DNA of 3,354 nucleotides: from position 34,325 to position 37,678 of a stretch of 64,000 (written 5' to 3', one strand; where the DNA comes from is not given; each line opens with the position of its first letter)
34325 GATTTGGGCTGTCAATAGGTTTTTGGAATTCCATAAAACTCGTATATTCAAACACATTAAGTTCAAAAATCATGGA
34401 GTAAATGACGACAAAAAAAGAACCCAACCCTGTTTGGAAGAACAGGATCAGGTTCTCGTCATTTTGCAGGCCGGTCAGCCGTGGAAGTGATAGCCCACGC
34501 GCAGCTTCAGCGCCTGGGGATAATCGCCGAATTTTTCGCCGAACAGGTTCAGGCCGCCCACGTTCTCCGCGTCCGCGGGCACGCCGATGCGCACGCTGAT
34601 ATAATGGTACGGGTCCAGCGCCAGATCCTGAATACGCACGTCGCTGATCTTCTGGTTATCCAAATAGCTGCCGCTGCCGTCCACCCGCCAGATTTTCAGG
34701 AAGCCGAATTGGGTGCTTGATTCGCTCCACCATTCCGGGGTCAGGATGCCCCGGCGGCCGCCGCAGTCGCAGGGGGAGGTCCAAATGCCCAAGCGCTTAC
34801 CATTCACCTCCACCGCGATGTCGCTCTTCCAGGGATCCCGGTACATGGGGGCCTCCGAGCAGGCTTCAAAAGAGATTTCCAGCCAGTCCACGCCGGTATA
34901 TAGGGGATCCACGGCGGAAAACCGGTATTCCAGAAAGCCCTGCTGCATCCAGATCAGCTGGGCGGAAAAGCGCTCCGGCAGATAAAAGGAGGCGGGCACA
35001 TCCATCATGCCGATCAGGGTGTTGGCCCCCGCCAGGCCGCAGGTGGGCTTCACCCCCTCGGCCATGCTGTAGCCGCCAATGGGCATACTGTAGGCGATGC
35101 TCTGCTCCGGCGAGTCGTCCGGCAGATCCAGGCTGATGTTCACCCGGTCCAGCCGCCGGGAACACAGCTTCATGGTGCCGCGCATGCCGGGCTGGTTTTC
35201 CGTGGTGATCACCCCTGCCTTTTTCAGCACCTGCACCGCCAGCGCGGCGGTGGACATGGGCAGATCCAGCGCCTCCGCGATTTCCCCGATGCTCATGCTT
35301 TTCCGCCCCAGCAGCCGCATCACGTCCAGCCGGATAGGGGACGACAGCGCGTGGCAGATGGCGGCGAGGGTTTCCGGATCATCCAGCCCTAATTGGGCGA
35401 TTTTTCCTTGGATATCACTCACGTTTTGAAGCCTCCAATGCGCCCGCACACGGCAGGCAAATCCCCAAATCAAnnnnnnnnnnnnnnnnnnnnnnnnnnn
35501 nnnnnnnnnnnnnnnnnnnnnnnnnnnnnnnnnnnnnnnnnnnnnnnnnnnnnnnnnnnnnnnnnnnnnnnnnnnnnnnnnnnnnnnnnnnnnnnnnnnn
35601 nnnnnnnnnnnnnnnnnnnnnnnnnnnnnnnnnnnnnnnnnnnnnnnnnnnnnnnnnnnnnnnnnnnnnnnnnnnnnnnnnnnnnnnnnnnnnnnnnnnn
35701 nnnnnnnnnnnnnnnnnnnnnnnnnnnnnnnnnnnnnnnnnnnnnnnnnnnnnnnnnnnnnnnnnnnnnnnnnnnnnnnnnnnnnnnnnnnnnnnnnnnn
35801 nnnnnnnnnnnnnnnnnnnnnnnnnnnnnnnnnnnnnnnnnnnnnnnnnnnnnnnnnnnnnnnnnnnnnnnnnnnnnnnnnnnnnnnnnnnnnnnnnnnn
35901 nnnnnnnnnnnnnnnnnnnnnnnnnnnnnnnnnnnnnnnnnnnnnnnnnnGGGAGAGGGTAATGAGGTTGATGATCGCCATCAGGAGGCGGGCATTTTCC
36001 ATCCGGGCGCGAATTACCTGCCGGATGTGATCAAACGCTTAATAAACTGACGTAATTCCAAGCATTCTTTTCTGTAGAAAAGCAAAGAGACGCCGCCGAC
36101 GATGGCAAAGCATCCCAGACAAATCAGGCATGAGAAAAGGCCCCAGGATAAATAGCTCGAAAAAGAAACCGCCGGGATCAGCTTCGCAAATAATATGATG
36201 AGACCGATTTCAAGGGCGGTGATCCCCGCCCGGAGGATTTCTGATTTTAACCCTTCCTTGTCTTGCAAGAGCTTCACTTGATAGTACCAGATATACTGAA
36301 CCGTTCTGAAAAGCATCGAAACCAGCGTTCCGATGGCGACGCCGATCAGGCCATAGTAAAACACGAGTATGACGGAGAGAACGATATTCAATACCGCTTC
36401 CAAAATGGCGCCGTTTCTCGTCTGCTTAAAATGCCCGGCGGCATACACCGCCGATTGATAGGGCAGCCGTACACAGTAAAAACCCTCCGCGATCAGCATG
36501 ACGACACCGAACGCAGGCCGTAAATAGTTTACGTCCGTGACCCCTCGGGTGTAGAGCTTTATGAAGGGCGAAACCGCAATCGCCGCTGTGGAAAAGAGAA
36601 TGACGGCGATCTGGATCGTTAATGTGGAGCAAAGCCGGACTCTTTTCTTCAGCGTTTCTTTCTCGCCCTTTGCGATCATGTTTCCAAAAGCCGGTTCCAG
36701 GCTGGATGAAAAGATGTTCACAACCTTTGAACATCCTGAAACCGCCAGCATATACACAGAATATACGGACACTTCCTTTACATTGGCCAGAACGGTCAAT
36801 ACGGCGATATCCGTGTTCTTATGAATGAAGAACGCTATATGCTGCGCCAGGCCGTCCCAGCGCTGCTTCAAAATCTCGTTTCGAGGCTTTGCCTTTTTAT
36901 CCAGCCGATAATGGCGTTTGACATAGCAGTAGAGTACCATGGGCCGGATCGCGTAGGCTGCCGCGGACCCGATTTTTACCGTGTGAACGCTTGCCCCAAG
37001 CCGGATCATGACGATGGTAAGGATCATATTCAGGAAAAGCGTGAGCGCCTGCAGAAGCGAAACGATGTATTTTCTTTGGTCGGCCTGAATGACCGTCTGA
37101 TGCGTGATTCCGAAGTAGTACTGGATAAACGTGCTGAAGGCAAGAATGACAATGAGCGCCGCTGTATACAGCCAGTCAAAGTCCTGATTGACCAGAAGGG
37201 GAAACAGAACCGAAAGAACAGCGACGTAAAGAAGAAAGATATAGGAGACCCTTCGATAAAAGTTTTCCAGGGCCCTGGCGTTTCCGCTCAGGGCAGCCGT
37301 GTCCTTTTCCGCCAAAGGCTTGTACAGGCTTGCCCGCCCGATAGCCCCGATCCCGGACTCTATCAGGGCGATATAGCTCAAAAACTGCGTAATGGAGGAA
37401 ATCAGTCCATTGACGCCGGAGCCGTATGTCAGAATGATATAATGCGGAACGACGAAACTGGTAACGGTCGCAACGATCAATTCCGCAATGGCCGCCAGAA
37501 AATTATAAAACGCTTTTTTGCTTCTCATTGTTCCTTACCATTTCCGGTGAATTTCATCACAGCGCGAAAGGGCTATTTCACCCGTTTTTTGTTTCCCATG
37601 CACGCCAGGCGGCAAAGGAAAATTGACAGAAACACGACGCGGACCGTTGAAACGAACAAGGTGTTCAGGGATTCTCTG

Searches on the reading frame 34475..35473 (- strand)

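Call 14: search_protein_families(library=ncbifam, proteins=[window:34475-35473:-], max_evalue=0.01)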
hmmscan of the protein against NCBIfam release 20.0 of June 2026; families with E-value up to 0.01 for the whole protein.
window:34475-35473:- (332 aa): 4 families
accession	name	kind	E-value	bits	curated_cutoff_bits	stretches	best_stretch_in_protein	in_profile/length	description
NF033788.1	HTH_metalloreg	subfamily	7.3e-10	38.5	55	1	37-94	2-60/77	metalloregulator ArsR/SmtB family transcription factor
NF033789.1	repress_SdpR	subfamily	1.6e-07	31.1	100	1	41-94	3-56/79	autorepressor SdpR family transcription factor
NF041413.1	ArsR_Rv2640c_fam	equivalog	0.00045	20.6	155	1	36-101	32-99/118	Rv2640c family ArsR-like transcriptional regulator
NF053755.1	MsvR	equivalog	0.0015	18.2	220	1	41-95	8-62/236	transcriptional factor MsvR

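Call 36: search_protein_families(library=pfam, proteins=[window:34475-35473:-], max_evalue=1)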
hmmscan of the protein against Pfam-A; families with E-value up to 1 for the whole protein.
window:34475-35473:- (332 aa): 10 families
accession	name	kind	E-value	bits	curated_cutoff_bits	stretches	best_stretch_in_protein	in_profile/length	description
PF12840.13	HTH_20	-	4.4e-10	39.8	27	1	43-91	1-50/51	Helix-turn-helix domain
PF01022.26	HTH_5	-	0.00019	21.7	22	1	45-89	1-45/47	Bacterial regulatory protein, arsR family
PF12802.13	MarR_2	-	0.002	18.7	27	1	46-96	5-57/61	MarR family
PF09339.16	HTH_IclR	-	0.0027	17.9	22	1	49-90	6-49/52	IclR helix-turn-helix domain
PF05331.17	DUF742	-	0.005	17.1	27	1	45-93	42-89/114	Protein of unknown function (DUF742)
PF01978.25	TrmB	-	0.0051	17.1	25.6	1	54-94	17-57/68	Sugar-specific transcriptional regulator TrmB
PF13412.12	HTH_24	-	0.013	15.5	21.9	1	51-90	8-48/48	Winged helix-turn-helix DNA-binding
PF02082.26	Rrf2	-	0.055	14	30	1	57-103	21-65/132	Iron-dependent Transcriptional regulator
PF25212.1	HVO_A0114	-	0.12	12.6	27.6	1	45-94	21-71/84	HVO_A0114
PF05066.19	HARE-HTH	-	0.17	12.7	25.9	0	17-48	19-53/71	HB1, ASXL, restriction endonuclease HTH domain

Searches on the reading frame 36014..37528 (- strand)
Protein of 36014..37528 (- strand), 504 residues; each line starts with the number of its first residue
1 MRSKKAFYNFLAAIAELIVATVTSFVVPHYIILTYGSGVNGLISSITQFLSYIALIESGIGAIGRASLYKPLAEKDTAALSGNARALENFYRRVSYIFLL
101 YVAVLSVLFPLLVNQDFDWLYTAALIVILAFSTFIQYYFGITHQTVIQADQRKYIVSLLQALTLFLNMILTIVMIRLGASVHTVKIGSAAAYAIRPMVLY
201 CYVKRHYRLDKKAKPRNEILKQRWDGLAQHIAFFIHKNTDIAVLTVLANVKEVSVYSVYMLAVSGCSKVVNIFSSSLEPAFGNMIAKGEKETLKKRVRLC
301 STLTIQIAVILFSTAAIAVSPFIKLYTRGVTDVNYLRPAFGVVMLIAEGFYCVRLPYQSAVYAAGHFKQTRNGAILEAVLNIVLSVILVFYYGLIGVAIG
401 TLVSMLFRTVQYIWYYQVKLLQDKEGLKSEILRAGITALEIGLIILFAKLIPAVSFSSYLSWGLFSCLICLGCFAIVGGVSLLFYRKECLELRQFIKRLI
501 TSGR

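Call 14: search_protein_families(library=ncbifam, proteins=[window:36014-37528:-], max_evalue=0.01)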
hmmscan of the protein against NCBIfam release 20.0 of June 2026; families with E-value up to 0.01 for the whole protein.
window:36014-37528:- (504 aa): 0 families

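Call 36: search_protein_families(library=pfam, proteins=[window:36014-37528:-], max_evalue=1)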
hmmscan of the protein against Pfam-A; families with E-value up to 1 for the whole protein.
window:36014-37528:- (504 aa): 1 family
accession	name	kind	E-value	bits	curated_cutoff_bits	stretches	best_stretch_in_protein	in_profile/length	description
PF13440.11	Polysacc_synt_3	-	8.7e-05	22.3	23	1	109-320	68-281/293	Polysaccharide biosynthesis protein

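Call 46: find_encoding_contigs(protein=window:36014-37528:-, flank=2500, max_places=10)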
Protein window:36014-37528:- (504 aa): 3 contigs read that carry it; 1 place shown.
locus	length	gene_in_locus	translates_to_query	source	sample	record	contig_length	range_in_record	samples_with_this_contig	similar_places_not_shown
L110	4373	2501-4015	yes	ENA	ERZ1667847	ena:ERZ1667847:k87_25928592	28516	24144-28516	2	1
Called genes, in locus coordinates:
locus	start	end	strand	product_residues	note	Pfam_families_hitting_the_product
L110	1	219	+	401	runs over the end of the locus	PF00037:Fer4 (faint), PF12837:Fer4_6 (faint), PF12838:Fer4_7, PF13183:Fer4_8 (faint), PF13187:Fer4_9, PF12797:Fer4_2 (weak), PF04422:FrhB_FdhB_N (weak), PF04432:FrhB_FdhB_C, +3 more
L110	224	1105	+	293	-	PF00535:Glycos_transf_2, PF13641:Glyco_tranf_2_3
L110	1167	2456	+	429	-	-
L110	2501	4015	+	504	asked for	-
